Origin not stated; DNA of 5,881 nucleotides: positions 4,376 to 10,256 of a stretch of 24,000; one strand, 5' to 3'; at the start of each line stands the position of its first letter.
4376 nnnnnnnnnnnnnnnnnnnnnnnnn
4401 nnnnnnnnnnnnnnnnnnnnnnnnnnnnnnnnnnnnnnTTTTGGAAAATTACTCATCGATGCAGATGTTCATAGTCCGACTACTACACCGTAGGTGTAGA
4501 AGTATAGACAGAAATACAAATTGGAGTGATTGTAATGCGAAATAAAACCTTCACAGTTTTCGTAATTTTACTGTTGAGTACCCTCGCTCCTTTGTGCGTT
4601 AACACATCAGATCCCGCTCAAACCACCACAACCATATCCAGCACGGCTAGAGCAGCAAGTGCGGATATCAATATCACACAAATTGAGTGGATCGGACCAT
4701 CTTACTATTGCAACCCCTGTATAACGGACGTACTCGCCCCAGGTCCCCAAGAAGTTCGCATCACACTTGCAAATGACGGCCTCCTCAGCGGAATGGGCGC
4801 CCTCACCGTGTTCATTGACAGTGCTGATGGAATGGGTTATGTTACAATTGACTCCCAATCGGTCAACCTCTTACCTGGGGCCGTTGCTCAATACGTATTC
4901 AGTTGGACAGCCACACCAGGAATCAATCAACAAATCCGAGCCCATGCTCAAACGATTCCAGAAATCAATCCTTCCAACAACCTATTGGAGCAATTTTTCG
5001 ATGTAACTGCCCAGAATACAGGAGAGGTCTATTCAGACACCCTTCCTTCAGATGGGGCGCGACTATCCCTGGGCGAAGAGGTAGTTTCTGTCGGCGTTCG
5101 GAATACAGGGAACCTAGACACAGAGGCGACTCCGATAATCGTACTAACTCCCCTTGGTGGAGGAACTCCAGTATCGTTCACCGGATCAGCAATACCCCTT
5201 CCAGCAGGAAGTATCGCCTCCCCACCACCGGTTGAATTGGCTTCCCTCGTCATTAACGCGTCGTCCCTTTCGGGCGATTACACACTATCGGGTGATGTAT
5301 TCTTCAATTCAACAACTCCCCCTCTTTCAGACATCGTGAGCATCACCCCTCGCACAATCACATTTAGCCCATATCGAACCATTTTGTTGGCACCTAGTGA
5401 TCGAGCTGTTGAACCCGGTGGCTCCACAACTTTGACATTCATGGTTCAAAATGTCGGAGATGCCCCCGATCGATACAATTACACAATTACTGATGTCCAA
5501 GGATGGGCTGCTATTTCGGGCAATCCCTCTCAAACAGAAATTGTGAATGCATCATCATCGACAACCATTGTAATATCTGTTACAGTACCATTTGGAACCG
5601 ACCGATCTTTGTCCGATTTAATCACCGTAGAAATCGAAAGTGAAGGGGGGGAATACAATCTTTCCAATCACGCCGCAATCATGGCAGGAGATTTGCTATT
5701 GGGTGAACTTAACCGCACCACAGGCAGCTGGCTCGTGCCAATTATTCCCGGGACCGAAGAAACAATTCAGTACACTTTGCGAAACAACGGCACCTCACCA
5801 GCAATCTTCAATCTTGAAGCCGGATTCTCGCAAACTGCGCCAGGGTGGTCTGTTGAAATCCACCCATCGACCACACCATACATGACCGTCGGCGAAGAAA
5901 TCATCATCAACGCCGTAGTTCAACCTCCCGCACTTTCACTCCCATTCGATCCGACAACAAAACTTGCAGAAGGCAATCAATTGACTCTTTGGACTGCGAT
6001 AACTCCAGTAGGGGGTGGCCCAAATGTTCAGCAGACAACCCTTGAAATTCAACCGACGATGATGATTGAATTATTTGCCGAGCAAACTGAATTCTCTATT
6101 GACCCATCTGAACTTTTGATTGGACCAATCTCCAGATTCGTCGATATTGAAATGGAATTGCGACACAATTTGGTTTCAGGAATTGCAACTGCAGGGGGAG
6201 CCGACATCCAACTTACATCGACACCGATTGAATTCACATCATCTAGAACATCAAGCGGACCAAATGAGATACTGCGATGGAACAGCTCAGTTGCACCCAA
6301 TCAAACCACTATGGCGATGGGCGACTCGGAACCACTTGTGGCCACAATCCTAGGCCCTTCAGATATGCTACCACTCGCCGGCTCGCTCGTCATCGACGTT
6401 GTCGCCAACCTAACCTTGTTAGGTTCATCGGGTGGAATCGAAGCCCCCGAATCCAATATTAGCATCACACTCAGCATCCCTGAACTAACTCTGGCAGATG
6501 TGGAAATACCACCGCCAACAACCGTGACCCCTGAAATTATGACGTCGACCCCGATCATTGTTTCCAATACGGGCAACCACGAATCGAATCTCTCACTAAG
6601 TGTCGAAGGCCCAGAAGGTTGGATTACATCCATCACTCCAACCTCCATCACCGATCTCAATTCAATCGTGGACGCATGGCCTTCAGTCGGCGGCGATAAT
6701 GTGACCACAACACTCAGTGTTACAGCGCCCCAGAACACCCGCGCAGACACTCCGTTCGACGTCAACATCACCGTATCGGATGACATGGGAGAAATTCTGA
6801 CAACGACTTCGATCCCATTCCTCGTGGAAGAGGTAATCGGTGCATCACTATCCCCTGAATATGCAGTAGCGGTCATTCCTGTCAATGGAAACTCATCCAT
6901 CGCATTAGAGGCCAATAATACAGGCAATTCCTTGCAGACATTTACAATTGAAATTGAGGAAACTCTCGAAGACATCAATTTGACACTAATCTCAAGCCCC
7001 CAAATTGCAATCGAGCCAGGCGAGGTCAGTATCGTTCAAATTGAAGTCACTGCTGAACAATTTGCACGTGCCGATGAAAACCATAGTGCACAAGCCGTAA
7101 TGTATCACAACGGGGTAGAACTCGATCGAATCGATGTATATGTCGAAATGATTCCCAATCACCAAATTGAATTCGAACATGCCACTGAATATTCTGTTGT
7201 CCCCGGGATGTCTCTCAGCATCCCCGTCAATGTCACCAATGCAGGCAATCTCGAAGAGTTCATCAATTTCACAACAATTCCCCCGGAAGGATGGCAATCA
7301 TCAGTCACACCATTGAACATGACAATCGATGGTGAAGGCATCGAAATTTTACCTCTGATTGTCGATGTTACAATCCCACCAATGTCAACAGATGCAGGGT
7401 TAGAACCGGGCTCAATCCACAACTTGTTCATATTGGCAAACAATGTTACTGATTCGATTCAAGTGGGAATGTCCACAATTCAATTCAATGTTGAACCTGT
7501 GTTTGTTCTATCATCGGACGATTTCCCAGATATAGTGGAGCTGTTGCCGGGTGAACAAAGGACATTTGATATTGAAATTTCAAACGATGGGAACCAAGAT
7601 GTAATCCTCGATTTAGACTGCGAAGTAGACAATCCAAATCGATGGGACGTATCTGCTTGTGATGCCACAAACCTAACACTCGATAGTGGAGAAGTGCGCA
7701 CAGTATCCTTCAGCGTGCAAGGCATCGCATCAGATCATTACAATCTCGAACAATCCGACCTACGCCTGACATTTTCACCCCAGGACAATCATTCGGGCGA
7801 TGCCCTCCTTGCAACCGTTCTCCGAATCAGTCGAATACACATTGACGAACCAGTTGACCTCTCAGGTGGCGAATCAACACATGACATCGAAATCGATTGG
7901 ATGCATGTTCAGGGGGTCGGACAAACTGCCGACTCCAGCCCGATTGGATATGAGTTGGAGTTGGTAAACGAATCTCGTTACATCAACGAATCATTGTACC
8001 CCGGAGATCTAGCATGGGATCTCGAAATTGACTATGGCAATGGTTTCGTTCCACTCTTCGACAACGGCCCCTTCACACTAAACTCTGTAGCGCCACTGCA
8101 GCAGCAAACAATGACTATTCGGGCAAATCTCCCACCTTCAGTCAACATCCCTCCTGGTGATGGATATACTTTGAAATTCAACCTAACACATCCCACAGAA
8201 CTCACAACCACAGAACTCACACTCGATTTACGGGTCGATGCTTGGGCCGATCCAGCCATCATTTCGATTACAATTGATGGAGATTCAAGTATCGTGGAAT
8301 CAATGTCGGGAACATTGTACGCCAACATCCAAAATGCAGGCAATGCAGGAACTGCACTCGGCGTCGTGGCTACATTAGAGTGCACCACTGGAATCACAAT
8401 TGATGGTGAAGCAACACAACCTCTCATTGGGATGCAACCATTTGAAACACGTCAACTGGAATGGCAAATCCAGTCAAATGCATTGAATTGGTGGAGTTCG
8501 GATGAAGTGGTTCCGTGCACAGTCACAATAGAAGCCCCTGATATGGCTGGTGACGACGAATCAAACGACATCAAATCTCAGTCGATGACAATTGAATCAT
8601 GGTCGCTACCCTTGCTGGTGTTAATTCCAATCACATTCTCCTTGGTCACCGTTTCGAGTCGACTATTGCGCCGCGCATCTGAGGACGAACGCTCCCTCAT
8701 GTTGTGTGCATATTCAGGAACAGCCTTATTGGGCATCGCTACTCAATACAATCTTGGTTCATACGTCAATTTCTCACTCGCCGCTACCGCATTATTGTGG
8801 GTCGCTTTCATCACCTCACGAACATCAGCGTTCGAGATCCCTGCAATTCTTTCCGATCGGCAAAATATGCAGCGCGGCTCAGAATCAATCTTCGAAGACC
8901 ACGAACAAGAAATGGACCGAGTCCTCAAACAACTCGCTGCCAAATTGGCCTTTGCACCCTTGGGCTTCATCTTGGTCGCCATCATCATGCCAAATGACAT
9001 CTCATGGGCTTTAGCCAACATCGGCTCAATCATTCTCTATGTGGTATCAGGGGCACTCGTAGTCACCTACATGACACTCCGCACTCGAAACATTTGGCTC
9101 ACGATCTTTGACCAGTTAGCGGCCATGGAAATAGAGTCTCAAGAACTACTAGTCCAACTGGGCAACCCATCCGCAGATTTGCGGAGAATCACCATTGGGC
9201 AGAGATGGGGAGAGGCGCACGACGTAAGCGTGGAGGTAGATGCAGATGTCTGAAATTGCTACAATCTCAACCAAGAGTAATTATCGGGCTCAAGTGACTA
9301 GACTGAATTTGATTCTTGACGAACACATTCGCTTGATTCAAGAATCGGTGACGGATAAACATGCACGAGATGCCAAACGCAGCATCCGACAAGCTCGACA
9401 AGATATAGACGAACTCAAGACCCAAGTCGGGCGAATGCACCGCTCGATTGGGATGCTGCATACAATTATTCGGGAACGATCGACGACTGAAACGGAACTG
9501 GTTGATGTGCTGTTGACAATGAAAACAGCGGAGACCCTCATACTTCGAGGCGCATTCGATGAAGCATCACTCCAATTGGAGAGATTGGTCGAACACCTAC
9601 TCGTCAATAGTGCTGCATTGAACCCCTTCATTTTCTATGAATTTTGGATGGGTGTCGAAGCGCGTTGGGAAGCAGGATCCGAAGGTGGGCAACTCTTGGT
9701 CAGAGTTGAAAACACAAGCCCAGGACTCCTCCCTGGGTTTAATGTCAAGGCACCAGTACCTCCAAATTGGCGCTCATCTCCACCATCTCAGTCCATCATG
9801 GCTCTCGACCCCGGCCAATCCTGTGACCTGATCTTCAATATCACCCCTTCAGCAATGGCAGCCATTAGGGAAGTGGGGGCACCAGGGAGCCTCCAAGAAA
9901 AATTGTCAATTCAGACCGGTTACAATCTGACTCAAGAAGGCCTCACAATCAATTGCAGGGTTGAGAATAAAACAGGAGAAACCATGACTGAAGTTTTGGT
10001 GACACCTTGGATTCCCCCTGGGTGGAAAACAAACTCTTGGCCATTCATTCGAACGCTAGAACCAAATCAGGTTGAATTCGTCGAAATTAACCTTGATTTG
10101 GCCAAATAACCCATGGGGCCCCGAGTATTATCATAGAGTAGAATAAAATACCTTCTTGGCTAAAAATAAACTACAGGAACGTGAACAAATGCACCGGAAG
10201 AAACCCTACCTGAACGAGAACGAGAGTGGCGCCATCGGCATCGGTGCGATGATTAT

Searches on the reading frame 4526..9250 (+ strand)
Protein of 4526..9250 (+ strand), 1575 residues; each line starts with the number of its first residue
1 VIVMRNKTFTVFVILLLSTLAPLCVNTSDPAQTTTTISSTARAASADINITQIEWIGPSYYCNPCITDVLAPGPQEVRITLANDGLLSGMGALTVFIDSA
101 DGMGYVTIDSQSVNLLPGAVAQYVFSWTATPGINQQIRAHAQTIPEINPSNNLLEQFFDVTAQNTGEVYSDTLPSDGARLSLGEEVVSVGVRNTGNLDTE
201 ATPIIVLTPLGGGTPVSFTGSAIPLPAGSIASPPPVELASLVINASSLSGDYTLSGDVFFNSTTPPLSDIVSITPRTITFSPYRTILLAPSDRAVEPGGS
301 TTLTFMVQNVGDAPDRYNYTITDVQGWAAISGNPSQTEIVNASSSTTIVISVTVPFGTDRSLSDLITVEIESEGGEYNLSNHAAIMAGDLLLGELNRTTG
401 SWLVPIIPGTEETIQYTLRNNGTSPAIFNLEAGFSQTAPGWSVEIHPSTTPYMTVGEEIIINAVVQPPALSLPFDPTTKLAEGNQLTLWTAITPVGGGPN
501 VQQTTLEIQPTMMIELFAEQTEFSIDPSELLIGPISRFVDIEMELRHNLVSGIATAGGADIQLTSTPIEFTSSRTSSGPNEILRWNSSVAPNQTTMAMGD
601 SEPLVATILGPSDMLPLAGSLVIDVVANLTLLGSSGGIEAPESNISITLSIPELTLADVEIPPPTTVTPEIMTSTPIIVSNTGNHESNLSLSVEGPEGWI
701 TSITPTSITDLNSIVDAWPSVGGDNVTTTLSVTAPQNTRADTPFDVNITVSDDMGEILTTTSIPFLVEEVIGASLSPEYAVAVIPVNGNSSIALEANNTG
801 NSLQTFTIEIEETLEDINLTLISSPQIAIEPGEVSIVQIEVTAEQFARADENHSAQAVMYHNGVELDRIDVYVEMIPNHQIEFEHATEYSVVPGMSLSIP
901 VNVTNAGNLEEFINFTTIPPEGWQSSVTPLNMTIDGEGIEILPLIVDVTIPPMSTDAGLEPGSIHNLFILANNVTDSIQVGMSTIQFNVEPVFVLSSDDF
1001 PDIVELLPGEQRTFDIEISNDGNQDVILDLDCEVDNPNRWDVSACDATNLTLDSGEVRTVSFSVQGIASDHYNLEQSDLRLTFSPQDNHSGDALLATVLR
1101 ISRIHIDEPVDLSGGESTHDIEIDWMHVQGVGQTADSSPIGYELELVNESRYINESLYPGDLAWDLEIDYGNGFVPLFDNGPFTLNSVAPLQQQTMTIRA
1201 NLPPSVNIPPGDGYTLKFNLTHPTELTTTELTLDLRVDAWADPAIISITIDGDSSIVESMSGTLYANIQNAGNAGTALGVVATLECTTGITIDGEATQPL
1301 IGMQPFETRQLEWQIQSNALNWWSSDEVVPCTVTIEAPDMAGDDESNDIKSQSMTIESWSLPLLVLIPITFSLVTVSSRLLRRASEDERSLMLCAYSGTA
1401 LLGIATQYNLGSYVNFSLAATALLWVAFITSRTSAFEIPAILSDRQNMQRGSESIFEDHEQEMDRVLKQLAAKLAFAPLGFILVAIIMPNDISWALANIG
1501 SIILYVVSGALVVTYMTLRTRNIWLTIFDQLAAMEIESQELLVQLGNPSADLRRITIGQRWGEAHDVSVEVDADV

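Call 62: search_protein_families(library=pfam, proteins=[window:4526-9250:+], max_evalue=0.1)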
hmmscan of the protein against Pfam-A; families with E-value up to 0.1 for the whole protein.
window:4526-9250:+ (1575 aa): 6 families
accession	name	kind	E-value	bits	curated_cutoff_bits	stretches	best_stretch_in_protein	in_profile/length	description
PF10633.15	NPCBM_assoc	-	3.8e-16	59.5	24.4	3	679-741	13-68/78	NPCBM-associated, NEW3 domain of alpha-galactosidase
PF11614.14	FixG_C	-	2.2e-10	41.2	25.6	0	797-856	40-98/119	IG-like fold at C-terminal of FixG, putative oxidoreductase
PF22544.2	HYDIN_VesB_CFA65-like_Ig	-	3.5e-07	30.8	25.5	0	295-371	15-87/100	HYDIN/CFA65/VesB-like, Ig-like domain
PF23619.1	Ig_VWA7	-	0.00098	19.8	27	1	289-384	6-97/104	VWA7 Ig-like domain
PF14310.12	Fn3-like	-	0.0029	18.1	25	0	827-854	27-54/71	Fibronectin type III-like domain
PF17766.7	fn3_6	-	0.029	15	26.4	0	299-354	17-71/99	Fibronectin type-III domain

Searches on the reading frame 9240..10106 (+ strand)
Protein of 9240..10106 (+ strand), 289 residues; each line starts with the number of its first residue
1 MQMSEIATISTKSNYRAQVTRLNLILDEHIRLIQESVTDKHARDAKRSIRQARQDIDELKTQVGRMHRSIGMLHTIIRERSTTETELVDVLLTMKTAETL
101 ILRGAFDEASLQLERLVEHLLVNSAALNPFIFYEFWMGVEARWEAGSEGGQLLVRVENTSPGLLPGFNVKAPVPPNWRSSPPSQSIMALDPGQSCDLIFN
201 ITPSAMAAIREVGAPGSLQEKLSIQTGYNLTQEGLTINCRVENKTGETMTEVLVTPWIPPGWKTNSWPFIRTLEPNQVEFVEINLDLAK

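Call 7: search_protein_families(library=pfam, proteins=[window:9240-10106:+], max_evalue=0.01)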
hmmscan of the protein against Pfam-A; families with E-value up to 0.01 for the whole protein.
window:9240-10106:+ (289 aa): 2 families
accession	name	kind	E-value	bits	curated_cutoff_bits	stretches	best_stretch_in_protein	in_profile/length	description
PF10633.15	NPCBM_assoc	-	2.4e-05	24.9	24.4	0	168-208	25-65/78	NPCBM-associated, NEW3 domain of alpha-galactosidase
PF02883.26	Alpha_adaptinC2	-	0.0041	17.8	27.6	0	142-201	18-79/111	Adaptin C-terminal domain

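Call 31: search_protein_families(library=ncbifam, proteins=[window:9240-10106:+], max_evalue=0.1)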
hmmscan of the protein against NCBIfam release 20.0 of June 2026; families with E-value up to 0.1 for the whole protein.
window:9240-10106:+ (289 aa): 1 family
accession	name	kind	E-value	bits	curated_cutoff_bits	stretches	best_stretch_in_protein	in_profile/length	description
NF005819.0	PRK07695.1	equivalog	0.069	12.8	251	0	49-94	7-50/205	thiazole tautomerase TenI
